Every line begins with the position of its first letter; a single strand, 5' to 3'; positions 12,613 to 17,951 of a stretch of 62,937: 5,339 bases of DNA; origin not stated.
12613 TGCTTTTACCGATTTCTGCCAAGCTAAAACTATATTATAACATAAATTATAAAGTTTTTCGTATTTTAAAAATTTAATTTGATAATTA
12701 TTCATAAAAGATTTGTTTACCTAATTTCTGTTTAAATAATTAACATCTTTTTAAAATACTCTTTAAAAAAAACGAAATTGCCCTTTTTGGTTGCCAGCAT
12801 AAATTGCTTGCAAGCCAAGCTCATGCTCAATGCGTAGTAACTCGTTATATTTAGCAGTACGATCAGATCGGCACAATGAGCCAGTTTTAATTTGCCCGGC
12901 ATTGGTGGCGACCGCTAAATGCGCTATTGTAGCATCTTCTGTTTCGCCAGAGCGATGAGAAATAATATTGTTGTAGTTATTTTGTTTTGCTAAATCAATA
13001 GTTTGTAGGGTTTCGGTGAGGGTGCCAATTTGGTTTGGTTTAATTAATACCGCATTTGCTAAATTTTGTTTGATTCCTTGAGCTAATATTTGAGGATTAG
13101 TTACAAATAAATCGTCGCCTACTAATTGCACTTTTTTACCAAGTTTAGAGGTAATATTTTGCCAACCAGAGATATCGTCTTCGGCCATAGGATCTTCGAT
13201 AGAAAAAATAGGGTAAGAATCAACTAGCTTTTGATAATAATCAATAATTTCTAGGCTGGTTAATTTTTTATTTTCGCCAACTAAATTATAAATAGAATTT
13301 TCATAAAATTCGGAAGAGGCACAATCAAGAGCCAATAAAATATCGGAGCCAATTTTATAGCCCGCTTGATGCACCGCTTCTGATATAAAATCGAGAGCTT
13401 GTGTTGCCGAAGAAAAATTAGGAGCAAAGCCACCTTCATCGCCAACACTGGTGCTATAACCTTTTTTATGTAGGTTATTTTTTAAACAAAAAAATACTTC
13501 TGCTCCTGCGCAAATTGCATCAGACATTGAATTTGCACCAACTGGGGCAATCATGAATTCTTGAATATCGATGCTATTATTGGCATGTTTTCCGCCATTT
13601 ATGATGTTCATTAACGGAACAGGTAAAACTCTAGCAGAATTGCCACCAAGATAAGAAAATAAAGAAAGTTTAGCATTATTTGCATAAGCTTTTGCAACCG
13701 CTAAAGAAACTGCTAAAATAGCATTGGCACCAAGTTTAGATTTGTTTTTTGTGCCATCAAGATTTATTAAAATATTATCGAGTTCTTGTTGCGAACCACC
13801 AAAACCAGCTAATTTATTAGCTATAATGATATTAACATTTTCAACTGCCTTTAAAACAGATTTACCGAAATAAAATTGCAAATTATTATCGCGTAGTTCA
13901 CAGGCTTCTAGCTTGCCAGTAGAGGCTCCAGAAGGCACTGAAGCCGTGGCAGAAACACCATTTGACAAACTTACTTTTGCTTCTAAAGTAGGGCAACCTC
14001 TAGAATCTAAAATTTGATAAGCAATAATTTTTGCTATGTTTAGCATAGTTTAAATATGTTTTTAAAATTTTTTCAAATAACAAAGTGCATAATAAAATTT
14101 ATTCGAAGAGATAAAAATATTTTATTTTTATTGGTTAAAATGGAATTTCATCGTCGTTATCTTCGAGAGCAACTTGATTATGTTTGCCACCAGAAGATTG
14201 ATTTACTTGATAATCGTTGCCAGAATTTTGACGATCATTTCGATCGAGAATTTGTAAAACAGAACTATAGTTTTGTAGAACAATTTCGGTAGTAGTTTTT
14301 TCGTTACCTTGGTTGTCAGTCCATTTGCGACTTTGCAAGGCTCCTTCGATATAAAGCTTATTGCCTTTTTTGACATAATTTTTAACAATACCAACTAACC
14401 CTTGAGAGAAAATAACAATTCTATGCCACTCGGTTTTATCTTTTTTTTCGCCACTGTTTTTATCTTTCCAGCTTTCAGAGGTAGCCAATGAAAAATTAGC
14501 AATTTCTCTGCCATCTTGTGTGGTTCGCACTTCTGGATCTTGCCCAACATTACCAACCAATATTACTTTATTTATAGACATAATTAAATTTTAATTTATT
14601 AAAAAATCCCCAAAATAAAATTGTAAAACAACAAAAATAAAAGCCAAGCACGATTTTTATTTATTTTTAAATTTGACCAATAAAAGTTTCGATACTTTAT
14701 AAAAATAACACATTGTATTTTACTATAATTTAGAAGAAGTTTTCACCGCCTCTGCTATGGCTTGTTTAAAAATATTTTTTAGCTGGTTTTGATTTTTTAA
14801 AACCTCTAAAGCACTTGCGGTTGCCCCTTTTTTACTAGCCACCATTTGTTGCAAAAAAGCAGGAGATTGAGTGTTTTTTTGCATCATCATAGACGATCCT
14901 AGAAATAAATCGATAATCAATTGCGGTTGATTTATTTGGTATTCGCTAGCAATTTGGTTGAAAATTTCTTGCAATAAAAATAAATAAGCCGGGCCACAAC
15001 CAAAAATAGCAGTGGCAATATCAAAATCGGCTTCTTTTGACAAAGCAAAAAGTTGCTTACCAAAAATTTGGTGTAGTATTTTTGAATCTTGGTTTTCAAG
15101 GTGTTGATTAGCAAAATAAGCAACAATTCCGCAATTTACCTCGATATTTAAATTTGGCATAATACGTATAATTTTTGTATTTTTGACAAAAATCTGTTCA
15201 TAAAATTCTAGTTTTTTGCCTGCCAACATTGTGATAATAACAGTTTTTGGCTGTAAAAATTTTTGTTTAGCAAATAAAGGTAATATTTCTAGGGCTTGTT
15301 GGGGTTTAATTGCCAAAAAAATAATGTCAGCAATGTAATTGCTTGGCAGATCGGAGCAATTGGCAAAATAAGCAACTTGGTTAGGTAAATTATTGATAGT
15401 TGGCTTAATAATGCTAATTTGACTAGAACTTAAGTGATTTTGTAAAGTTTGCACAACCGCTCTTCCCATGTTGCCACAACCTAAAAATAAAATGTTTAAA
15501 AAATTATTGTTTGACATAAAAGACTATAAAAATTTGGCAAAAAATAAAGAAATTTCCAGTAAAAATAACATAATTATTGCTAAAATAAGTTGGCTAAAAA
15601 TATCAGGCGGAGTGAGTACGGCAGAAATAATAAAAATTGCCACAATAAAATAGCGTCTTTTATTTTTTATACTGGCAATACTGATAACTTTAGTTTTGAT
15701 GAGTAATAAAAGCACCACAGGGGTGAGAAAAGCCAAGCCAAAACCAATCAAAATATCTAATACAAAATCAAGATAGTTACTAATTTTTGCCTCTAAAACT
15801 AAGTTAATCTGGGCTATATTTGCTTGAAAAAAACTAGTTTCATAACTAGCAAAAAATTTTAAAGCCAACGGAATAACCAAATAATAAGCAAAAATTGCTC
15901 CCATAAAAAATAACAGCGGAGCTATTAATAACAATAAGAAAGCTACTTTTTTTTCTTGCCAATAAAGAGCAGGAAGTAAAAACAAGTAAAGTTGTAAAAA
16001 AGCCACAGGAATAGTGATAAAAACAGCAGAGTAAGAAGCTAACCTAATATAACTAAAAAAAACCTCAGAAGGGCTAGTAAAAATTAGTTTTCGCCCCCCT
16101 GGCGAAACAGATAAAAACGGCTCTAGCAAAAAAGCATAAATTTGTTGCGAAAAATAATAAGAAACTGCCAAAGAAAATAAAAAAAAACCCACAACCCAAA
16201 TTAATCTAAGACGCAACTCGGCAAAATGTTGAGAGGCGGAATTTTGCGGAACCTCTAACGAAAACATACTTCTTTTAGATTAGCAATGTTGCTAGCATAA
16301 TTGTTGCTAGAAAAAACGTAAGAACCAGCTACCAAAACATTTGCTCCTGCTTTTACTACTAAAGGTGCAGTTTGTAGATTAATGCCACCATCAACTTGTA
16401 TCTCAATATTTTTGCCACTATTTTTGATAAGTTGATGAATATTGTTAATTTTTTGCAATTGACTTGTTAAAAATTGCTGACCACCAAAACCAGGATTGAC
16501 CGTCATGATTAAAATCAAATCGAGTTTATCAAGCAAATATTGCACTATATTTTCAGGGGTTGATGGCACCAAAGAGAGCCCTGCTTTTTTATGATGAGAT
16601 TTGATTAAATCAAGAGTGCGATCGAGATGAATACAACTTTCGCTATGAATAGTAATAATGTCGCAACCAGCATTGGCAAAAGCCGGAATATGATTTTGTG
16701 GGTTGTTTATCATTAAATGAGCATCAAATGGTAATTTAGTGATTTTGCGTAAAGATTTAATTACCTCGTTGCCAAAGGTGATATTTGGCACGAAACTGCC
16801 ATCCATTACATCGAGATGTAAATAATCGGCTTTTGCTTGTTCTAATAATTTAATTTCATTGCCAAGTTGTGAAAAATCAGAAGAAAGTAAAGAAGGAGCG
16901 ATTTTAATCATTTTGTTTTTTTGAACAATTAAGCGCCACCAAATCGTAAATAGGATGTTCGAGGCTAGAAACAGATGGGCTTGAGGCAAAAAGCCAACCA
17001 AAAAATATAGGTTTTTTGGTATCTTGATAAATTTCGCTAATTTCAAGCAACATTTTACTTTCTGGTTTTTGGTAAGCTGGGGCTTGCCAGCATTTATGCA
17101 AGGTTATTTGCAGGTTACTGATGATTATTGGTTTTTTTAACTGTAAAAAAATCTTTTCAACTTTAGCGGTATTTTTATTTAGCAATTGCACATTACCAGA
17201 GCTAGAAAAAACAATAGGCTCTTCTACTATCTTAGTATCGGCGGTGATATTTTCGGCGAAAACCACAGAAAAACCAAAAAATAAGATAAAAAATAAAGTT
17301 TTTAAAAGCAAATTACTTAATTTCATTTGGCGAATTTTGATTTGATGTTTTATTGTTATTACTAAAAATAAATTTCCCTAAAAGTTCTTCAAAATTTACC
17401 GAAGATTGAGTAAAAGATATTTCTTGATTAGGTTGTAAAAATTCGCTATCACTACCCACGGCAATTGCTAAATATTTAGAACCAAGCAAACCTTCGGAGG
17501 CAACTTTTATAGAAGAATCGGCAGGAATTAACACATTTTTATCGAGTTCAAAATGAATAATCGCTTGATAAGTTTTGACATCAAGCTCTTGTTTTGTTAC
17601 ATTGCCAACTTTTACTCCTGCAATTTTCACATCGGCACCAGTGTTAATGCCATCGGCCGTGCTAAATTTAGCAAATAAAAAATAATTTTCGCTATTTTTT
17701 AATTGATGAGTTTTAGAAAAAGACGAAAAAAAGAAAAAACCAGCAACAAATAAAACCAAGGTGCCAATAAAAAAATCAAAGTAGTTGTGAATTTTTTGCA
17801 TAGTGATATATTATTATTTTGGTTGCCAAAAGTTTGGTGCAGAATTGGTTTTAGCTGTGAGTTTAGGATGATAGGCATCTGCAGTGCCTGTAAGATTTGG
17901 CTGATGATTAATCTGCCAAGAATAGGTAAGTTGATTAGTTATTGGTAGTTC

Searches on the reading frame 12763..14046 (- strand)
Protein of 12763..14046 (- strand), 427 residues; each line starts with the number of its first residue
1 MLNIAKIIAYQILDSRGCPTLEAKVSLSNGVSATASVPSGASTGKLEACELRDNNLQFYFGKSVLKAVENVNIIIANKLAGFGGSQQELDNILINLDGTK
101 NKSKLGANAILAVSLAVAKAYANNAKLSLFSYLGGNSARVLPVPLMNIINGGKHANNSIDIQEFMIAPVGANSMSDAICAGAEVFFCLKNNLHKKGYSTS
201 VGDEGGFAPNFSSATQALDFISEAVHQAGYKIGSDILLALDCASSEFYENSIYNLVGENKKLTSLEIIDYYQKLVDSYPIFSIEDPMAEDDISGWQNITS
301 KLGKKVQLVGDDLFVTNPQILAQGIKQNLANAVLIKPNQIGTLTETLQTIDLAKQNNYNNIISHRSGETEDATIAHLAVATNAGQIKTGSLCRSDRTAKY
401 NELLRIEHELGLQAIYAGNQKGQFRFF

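Call 34: find_related_loci(query=window:12763-14046:-, collection=genome_contigs, flank=3000)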
Query window:12763-14046:- (427 aa) in genome_contigs; peptide patterns used: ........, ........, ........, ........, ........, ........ (x = any residue, [..] = any of these).
600 stretches matched a pattern (row limit reached: there are more); 593 encode a relative of the query (tblastn E <= 1e-3); the best 80 are kept; 80 distinct loci.
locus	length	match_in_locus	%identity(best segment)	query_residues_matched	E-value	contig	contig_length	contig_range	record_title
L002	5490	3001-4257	68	1-418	0e+0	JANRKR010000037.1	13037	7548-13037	MAG: Rickettsiales bacterium isolate bins.261 k141_3797513, whole genome shotgun sequence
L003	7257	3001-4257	68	1-418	0e+0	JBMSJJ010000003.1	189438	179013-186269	MAG: Rickettsiales bacterium isolate ARD_V9_S7_50percent_par_metabat.34 NODE_5_length_189438_cov_10.886136, whole genome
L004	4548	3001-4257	63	1-418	1e-173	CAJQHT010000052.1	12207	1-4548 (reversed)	MAG: uncultured Rickettsiales bacterium isolate 0.2_20180403_Bin_MAXBIN_175_1 genome assembly, contig: c_000000006221, w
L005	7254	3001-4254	63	1-417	3e-171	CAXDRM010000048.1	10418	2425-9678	MAG TPA_asm: uncultured Rickettsiales bacterium isolate SRR5788144_binner23_Refined_1 genome assembly, contig: ERZ123006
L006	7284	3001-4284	61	1-427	2e-169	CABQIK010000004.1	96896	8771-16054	MAG TPA_asm: uncultured Alphaproteobacteria bacterium isolate MGYG-HGUT-00610 genome assembly, contig: GUT_GENOME018669_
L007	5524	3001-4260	61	1-419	1e-169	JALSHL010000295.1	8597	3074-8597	MAG: Rhodobacteraceae bacterium isolate 354-166_metabat1_scaf2bin.085 354-166_scaffold_8103_c1, whole genome shotgun seq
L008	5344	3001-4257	61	1-418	1e-169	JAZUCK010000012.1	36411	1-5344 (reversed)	MAG: Alphaproteobacteria bacterium isolate T1900045314_YK20190003.MAGScoT_cleanbin_000006 SGB_6269_k141_1659178, whole g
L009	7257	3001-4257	62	1-418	1e-168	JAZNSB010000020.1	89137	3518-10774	MAG: Alphaproteobacteria bacterium isolate T1900044811_TS20190277.MAGScoT_cleanbin_000015 SGB_2787_k141_707439, whole ge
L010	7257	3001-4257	61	1-418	3e-168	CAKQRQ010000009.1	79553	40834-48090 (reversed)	MAG: uncultured Alphaproteobacteria bacterium isolate REFINED_METABAT215_TOP10_CONTIGS_1500_ASSEMBLY_K77_MERGED__Hadza_M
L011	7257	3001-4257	61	1-418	4e-167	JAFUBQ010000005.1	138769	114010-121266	MAG: Alphaproteobacteria bacterium isolate RGIG4347 Roe_deer_Jejunum-1__c272, whole genome shotgun sequence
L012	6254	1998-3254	61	1-418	7e-167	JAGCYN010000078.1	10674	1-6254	MAG: Alphaproteobacteria bacterium isolate RGIG10239 Yak_Rumen-5__c1435766, whole genome shotgun sequence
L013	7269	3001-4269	61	1-418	1e-166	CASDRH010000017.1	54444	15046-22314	uncultured proteobacterium isolate SI.A73.metabat-bins.92 genome assembly, contig: SI.A73.metabat-bins.92.fa_k141_90838,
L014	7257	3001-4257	61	1-418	6e-167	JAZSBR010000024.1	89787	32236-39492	MAG: Alphaproteobacteria bacterium isolate T1900044927_TS20190393.MAGScoT_cleanbin_000012 SGB_3385_k141_866188, whole ge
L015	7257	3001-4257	59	1-418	2e-166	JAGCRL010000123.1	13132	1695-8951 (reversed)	MAG: Alphaproteobacteria bacterium isolate RGIG10055 Yak_Rumen-1__c1130253, whole genome shotgun sequence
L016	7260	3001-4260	61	1-419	2e-165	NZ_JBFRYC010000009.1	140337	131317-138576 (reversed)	Thioclava arctica strain 15-R06ZXC-3 NMDC70154490_9, whole genome shotgun sequence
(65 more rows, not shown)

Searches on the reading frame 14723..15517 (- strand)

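Call 25: search_protein_families(library=pfam, proteins=[window:14723-15517:-], max_evalue=0.00001)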
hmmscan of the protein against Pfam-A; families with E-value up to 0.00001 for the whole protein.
window:14723-15517:- (264 aa): 2 families
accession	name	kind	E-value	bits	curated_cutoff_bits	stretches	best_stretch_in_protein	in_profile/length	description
PF14748.11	P5CR_dimer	-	2.1e-18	66.9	25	1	162-263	1-104/105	Pyrroline-5-carboxylate reductase dimerisation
PF03807.23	F420_oxidored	-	2e-06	28.7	21.6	1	9-94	2-89/94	NADP oxidoreductase coenzyme F420-dependent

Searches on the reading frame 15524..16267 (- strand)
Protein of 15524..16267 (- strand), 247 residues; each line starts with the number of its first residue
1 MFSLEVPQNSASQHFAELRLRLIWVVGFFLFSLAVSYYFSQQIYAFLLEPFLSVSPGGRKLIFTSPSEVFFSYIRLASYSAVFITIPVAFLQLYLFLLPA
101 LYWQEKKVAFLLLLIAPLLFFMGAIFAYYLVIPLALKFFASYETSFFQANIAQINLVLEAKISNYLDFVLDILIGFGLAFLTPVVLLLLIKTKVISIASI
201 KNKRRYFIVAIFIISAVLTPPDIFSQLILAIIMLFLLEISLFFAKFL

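Call 25: search_protein_families(library=pfam, proteins=[window:15524-16267:-], max_evalue=0.00001)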
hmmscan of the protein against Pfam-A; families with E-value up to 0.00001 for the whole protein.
window:15524-16267:- (247 aa): 1 family
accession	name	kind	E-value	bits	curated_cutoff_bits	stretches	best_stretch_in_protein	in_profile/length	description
PF00902.23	TatC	-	3.6e-57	194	25.1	1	13-231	1-207/208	Sec-independent protein translocase protein (TatC)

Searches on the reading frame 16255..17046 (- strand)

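Call 25: search_protein_families(library=pfam, proteins=[window:16255-17046:-], max_evalue=0.00001)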
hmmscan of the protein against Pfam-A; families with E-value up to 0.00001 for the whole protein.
window:16255-17046:- (263 aa): 1 family
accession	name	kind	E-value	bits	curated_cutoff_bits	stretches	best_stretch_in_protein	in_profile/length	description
PF00834.25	Ribul_P_3_epim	-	8.5e-77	257.5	21.1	1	48-245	1-198/198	Ribulose-phosphate 3 epimerase family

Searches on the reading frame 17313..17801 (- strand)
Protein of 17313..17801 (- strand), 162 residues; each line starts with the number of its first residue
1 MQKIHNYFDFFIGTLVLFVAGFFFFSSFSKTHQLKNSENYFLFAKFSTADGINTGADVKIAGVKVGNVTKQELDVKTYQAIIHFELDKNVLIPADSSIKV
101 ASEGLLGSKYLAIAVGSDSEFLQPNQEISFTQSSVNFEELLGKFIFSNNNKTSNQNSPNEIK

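Call 25: search_protein_families(library=pfam, proteins=[window:17313-17801:-], max_evalue=0.00001)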
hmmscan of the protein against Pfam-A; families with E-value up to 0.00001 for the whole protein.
window:17313-17801:- (162 aa): 1 family
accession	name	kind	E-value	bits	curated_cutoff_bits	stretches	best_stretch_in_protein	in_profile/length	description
PF02470.25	MlaD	-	6.2e-19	68.5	25.1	1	39-114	2-79/81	MlaD protein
